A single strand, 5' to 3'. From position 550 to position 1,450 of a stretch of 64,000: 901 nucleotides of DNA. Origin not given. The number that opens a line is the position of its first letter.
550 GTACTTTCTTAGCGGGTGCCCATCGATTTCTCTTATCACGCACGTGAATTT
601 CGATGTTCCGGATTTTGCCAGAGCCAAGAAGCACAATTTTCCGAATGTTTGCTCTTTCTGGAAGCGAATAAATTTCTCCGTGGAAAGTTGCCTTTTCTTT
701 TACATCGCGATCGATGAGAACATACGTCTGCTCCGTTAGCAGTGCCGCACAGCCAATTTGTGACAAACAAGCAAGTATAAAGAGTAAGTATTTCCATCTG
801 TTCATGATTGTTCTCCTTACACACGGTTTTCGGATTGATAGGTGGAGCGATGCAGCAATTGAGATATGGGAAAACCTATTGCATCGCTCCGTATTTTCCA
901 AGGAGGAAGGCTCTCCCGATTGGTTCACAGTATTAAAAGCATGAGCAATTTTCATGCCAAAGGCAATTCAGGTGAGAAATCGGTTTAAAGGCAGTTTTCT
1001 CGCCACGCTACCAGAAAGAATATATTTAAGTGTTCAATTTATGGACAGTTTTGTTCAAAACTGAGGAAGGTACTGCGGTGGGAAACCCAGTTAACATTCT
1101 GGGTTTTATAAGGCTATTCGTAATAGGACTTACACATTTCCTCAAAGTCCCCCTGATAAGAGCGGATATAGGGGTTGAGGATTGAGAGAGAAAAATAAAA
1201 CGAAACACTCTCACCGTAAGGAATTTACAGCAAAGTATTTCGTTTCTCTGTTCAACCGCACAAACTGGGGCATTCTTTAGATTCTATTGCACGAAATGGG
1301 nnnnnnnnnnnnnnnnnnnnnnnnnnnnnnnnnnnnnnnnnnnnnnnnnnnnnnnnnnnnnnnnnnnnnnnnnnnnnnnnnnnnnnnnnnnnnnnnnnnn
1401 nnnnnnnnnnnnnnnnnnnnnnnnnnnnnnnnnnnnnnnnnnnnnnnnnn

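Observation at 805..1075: Conserved structured 5' leader shared by two unrelated operons (candidate cis-regulatory RNA or riboswitch-like element)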

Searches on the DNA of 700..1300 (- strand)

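Call 8: search_rna_families(source=window, start=700, end=1300, threshold=evalue, max_evalue=10)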
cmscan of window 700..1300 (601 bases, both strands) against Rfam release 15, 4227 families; matches with E-value up to 10: 4.
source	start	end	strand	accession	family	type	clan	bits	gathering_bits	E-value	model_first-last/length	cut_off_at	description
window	790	822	+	RF01351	CRISPR-DR42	Gene; CRISPR;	-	18.7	40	6.1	1-29/29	no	CRISPR RNA direct repeat element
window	721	817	+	RF00117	C0719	Gene; sRNA;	-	14.1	50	0.46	1-222/222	no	C0719 RNA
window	1124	1213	-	RF02273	FsrA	Gene;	-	12.8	80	5.9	1-83/83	no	FsrA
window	995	1077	+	RF02132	HOXB13-AS1_1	Gene; lncRNA;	-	10.6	60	9.8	1-136/136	no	HOXB13 antisense RNA 1 conserved region 1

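Call 41: build_rna_model(alignment_id=A4, structure=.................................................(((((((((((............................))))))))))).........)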
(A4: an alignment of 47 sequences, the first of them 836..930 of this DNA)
Model R1 built from alignment A4 (47 sequences, 108 columns); structure: as given.
model positions 96; base pairs 11; branch points 0; effective number of sequences 1.86; information 0.595 bits per position. Calibrated on 0.2 Mb of random sequence (short: E-values are rough).
structure used (alignment columns):
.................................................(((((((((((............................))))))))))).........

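Call 42: search_with_rna_model(model_id=R1, sources=[window, L011, L012, L013, L014, L015, L016, L017, L018, L019, L020, L021, L022, L023, L024, L025, L026, L027, L028, L029, L030, L031, L032, L033, L034, L035, L036, L037, L038, L039, L040, L041, L042, L043, L044, L045, L046, L047, L048, L049, L050, L051, L052, L053, L054, L055, L056, L057, L058, L059, L060, L061, L062, L063, L064, L065, L066, L067, L068, L069, L070, L071, L072, L073, L074, L075, L076, L077, L078, L080, L081, L001], max_evalue=1)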
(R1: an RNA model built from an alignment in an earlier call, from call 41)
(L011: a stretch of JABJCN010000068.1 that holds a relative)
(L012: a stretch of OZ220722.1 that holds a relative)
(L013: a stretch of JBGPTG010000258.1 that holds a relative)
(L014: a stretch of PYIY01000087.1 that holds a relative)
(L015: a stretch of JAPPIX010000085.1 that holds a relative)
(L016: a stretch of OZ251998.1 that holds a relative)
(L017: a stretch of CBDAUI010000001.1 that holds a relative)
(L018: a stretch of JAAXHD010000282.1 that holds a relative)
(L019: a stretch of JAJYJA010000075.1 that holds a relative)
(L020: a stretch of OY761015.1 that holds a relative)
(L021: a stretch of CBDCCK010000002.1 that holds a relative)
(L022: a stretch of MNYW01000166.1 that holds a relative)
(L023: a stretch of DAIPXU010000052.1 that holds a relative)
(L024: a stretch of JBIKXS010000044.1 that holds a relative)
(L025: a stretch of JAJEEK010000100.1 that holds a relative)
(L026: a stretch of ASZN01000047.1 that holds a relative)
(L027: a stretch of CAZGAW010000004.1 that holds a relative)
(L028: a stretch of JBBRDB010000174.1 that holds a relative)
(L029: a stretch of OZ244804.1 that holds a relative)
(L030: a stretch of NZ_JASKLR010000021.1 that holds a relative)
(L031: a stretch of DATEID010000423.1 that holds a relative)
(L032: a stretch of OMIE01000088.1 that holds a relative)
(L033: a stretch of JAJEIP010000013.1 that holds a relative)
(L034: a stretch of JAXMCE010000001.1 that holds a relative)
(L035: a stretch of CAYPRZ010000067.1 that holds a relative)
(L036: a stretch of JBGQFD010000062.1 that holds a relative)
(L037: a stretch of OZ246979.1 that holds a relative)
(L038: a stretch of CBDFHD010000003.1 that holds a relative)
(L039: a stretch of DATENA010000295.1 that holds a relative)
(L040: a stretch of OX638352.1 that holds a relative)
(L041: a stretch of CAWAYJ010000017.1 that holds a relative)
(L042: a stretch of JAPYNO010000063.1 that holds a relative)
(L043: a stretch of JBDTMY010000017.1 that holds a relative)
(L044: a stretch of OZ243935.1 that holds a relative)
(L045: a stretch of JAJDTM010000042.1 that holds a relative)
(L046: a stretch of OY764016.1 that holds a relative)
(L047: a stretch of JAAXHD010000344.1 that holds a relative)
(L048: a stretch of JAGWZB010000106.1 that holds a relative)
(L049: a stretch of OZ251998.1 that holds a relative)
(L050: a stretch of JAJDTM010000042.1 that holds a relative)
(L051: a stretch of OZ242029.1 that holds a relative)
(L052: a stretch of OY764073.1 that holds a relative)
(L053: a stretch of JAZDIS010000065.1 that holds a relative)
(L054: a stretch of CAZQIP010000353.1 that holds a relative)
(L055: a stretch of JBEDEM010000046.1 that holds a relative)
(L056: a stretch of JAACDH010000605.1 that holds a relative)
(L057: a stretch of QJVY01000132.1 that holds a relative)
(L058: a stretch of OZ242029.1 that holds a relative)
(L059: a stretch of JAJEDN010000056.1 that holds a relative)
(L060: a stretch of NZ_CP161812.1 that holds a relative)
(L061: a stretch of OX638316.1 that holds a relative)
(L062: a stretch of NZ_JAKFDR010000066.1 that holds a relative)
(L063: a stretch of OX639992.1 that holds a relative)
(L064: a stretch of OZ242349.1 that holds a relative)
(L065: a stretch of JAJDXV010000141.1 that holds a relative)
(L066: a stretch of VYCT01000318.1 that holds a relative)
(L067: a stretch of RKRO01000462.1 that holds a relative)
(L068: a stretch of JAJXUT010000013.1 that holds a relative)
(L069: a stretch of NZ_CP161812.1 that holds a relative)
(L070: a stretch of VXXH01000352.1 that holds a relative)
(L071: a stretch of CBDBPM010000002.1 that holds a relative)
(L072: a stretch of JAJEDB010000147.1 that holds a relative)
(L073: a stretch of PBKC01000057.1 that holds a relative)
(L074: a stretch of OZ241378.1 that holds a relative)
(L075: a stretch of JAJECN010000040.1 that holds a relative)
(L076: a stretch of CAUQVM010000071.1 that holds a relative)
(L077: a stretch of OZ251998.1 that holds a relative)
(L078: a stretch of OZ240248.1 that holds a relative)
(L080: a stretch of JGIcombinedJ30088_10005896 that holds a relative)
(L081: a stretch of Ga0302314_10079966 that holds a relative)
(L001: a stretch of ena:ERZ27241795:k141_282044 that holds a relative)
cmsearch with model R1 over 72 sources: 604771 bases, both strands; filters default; matches with E-value up to 1: 87.
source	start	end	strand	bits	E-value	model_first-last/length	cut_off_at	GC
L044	1334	1428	-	116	1e-22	1-96/96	no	0.48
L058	2875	2969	+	114.8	1.9e-22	1-96/96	no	0.48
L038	7720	7815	+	114.4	2.3e-22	1-96/96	no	0.46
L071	6513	6608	-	113.6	3.4e-22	1-96/96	no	0.51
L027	1382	1477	+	112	7.8e-22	1-96/96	no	0.48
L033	2766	2860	-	111.3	1.1e-21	1-96/96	no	0.47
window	836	930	-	110.9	1.4e-21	1-96/96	no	0.48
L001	9876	9970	+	110.9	1.4e-21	1-96/96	no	0.48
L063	486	580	-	110.3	1.8e-21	1-96/96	no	0.48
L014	5844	5939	+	110.3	1.8e-21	1-96/96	no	0.48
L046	2480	2574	+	109.8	2.3e-21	1-96/96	no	0.48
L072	590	684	+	109.7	2.4e-21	1-96/96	no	0.48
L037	6720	6813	+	109.6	2.5e-21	1-96/96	no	0.48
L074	9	103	-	109.3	3e-21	1-96/96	no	0.46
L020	7641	7735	-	108.9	3.7e-21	1-96/96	no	0.55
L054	658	752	-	108.7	4e-21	1-96/96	no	0.51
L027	5713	5809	+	108.2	5.1e-21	1-96/96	no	0.47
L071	7381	7474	-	107.8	6.5e-21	1-96/96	no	0.46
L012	1865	1958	+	106.2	1.4e-20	1-96/96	no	0.52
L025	7714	7807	-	105.6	1.9e-20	1-96/96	no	0.52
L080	5619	5712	+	105.5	2e-20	1-96/96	no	0.48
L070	1449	1543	+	105.3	2.2e-20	1-96/96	no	0.49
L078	2256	2352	+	104.1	4.2e-20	1-96/96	no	0.45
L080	1677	1771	+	103.5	5.4e-20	1-96/96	no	0.49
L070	2186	2280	+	103.3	5.9e-20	1-96/96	no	0.49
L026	6937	7033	-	103.2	6.5e-20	1-96/96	no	0.52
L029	3440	3530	-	103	7e-20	1-96/96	no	0.49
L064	1749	1839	+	103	7e-20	1-96/96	no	0.49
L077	5789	5883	-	102.9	7.3e-20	1-96/96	no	0.48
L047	2075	2169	+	102.1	1.1e-19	1-96/96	no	0.51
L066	3441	3535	-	101.8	1.3e-19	1-96/96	no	0.51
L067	266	356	+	101.4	1.5e-19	1-96/96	no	0.55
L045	7092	7187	+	100.6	2.3e-19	1-96/96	no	0.46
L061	1327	1422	-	100.4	2.6e-19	1-96/96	no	0.53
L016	429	524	-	100.1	3e-19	1-96/96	no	0.49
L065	4996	5089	+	99.8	3.6e-19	1-96/96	no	0.52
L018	4158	4248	-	99.5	4e-19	1-96/96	no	0.48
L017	720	816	-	99.2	4.8e-19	1-96/96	no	0.48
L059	6893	6988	-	96.9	1.5e-18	1-96/96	no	0.47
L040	7720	7821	-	96.1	2.2e-18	1-96/96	no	0.51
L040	5789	5884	-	93.1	1e-17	1-96/96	no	0.5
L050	5586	5680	+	92.8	1.2e-17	1-96/96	no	0.54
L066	4962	5058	-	92.1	1.7e-17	1-96/96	no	0.51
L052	7890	7984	+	89.6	5.9e-17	1-96/96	no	0.43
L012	3905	4000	+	82.5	2e-15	1-96/96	no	0.5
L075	340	433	-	82.3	2.4e-15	1-96/96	no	0.54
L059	5413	5506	-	75.6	6.8e-14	1-96/96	no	0.49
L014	6592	6686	+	73.9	1.6e-13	1-96/96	no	0.49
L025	7059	7155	-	72.9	2.6e-13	1-96/96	no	0.46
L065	7548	7644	+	66.9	5.3e-12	1-96/96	no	0.46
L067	1728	1823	+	57.9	4.9e-10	1-96/96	no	0.51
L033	6999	7056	-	48.6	5.2e-08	39-96/96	no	0.43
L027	5746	5832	-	27.2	0.0024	1-96/96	no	0.39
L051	1732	1800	+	25.8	0.005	1-96/96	no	0.48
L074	10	71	+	24.7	0.0086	35-96/96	no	0.45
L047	2108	2175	-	20.8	0.061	30-96/96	no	0.43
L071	7360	7442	+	20.1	0.085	1-96/96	no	0.43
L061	1297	1388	+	19.8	0.1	1-96/96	no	0.42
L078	2290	2350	-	19.5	0.12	36-96/96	no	0.43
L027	1415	1507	-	19.1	0.15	1-96/96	no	0.39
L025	7720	7774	+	19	0.15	40-96/96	no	0.44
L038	7753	7814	-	18.9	0.16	35-96/96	no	0.44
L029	3439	3498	+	18.9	0.16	33-96/96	no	0.48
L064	1781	1840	-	18.9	0.16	33-96/96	no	0.48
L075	312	401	+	18.8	0.16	1-96/96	no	0.48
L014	5876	5953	-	18.8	0.17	1-96/96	no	0.44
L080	5651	5711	-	18.2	0.23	35-96/96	no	0.44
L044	1335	1396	+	18.1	0.24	35-96/96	no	0.45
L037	6752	6819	-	18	0.25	30-96/96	no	0.43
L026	6912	6999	+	18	0.25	1-96/96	no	0.48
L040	7695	7782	+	18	0.25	1-96/96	no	0.48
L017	721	782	+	17.8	0.28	35-96/96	no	0.45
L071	6493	6575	+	17.4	0.34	1-96/96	no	0.47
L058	2909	2961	-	17.3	0.35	42-94/96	no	0.45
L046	2512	2573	-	17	0.41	35-96/96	no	0.45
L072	622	683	-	17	0.41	35-96/96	no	0.45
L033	2767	2828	+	16.9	0.42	35-96/96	no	0.45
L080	1709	1804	-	16.8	0.45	1-96/96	no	0.41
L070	1481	1542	-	16.8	0.46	35-96/96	no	0.48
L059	6871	6955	+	16.6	0.5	1-96/96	no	0.47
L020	7649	7701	+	16.4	0.55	42-94/96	no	0.49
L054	659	720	+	16.3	0.57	35-96/96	no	0.5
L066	3421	3502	+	15.9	0.71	1-96/96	no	0.46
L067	295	348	-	15.6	0.83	42-95/96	no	0.52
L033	6969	7061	+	15.3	0.99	1-96/96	no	0.42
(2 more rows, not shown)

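Call 59: search_with_rna_model(model_id=R1, sources=[window, L012, L014, L016, L017, L018, L020, L025, L026, L027, L029, L033, L037, L038, L040, L044, L045, L046, L047, L050, L051, L052, L054, L058, L059, L061, L063, L065, L066, L067, L070, L071, L072, L074, L075, L077, L078, L080], max_evalue=0.01, make_alignment=true)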
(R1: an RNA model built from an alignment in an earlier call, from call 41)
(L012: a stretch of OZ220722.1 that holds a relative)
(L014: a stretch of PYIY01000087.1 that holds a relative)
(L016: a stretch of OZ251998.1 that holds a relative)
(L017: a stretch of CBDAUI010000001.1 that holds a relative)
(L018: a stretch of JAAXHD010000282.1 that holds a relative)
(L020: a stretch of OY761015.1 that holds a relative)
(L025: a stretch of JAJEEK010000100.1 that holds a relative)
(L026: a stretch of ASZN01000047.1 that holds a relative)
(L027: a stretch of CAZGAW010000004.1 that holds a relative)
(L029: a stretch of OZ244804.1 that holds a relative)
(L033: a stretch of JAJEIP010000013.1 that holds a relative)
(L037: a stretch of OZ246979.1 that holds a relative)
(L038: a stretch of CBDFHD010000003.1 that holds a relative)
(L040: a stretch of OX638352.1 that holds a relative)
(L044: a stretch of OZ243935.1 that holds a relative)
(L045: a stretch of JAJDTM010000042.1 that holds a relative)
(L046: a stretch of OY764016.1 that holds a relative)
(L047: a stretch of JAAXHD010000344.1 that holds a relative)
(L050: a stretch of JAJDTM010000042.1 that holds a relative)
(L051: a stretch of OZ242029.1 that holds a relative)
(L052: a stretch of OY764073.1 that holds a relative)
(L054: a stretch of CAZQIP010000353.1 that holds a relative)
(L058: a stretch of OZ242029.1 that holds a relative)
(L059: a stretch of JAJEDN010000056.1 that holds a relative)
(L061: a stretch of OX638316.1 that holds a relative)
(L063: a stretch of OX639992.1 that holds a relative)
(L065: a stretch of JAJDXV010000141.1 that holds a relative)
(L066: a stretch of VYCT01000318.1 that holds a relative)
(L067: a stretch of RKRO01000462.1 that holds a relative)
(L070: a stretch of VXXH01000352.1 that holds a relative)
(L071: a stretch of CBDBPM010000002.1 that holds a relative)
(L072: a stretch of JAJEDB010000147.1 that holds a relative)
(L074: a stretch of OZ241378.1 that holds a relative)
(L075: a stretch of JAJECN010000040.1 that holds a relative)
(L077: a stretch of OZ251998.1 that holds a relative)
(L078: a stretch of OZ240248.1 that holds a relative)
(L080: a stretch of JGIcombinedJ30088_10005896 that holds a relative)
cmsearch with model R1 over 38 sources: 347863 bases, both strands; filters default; matches with E-value up to 0.01: 54.
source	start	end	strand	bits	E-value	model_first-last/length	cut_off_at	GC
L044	1334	1428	-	116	6e-23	1-96/96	no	0.48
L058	2875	2969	+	114.8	1.1e-22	1-96/96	no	0.48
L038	7720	7815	+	114.4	1.3e-22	1-96/96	no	0.46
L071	6513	6608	-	113.6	1.9e-22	1-96/96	no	0.51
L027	1382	1477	+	112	4.5e-22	1-96/96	no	0.48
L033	2766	2860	-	111.3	6.3e-22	1-96/96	no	0.47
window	836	930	-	110.9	7.8e-22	1-96/96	no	0.48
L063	486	580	-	110.3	1e-21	1-96/96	no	0.48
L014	5844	5939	+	110.3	1e-21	1-96/96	no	0.48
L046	2480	2574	+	109.8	1.3e-21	1-96/96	no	0.48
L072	590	684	+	109.7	1.4e-21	1-96/96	no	0.48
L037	6720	6813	+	109.6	1.5e-21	1-96/96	no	0.48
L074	9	103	-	109.3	1.7e-21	1-96/96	no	0.46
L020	7641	7735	-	108.9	2.1e-21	1-96/96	no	0.55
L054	658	752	-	108.7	2.3e-21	1-96/96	no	0.51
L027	5713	5809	+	108.2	2.9e-21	1-96/96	no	0.47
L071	7381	7474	-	107.8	3.7e-21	1-96/96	no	0.46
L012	1865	1958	+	106.2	8.2e-21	1-96/96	no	0.52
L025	7714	7807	-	105.6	1.1e-20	1-96/96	no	0.52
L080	5619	5712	+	105.5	1.2e-20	1-96/96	no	0.48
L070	1449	1543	+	105.3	1.3e-20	1-96/96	no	0.49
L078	2256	2352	+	104.1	2.4e-20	1-96/96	no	0.45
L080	1677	1771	+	103.5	3.1e-20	1-96/96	no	0.49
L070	2186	2280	+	103.3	3.4e-20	1-96/96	no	0.49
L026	6937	7033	-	103.2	3.7e-20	1-96/96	no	0.52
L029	3440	3530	-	103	4e-20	1-96/96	no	0.49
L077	5789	5883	-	102.9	4.2e-20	1-96/96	no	0.48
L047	2075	2169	+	102.1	6.3e-20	1-96/96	no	0.51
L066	3441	3535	-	101.8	7.5e-20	1-96/96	no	0.51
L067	266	356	+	101.4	8.9e-20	1-96/96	no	0.55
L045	7092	7187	+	100.6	1.4e-19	1-96/96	no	0.46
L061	1327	1422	-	100.4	1.5e-19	1-96/96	no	0.53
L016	429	524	-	100.1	1.7e-19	1-96/96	no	0.49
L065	4996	5089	+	99.8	2.1e-19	1-96/96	no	0.52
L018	4158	4248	-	99.5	2.3e-19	1-96/96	no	0.48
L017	720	816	-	99.2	2.8e-19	1-96/96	no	0.48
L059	6893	6988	-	96.9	8.8e-19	1-96/96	no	0.47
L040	7720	7821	-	96.1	1.3e-18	1-96/96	no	0.51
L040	5789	5884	-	93.1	6e-18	1-96/96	no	0.5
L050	5586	5680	+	92.8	6.8e-18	1-96/96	no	0.54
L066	4962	5058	-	92.1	9.8e-18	1-96/96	no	0.51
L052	7890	7984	+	89.6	3.4e-17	1-96/96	no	0.43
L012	3905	4000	+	82.5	1.2e-15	1-96/96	no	0.5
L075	340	433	-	82.3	1.4e-15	1-96/96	no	0.54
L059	5413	5506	-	75.6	3.9e-14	1-96/96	no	0.49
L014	6592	6686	+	73.9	9e-14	1-96/96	no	0.49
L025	7059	7155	-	72.9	1.5e-13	1-96/96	no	0.46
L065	7548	7644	+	66.9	3.1e-12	1-96/96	no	0.46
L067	1728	1823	+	57.9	2.8e-10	1-96/96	no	0.51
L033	6999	7056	-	48.6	3e-08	39-96/96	no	0.43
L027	5746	5832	-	27.2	0.0014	1-96/96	no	0.39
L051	1732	1800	+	25.8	0.0029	1-96/96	no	0.48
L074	10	71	+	24.7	0.005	35-96/96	no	0.45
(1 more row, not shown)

Alignment A5: 54 matches aligned to the model, 132 columns, each read 5' to 3' on its own strand. Consensus structure (alignment columns), stored with it:
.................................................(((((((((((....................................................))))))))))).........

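Call 82: search_with_rna_model(model_id=R1, sources=[L084, L085, L001, L002], max_evalue=0.001, show_alignments=0)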
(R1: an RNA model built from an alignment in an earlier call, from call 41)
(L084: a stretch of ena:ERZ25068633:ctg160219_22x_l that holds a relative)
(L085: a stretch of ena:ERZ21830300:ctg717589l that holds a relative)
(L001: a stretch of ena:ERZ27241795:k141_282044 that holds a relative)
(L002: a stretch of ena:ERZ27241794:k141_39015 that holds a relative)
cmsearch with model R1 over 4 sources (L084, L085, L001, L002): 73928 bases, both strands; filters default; matches with E-value up to 0.001: 6.
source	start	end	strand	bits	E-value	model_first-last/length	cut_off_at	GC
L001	9876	9970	+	110.9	1.7e-22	1-96/96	no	0.48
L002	2187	2281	+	110.9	1.7e-22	1-96/96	no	0.48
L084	9882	9973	+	92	2.2e-18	1-96/96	no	0.51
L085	9876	9969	+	90.5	4.6e-18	1-96/96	no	0.47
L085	9170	9265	+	78.5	1.9e-15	1-96/96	no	0.46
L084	12586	12681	+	73.1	2.8e-14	1-96/96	no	0.45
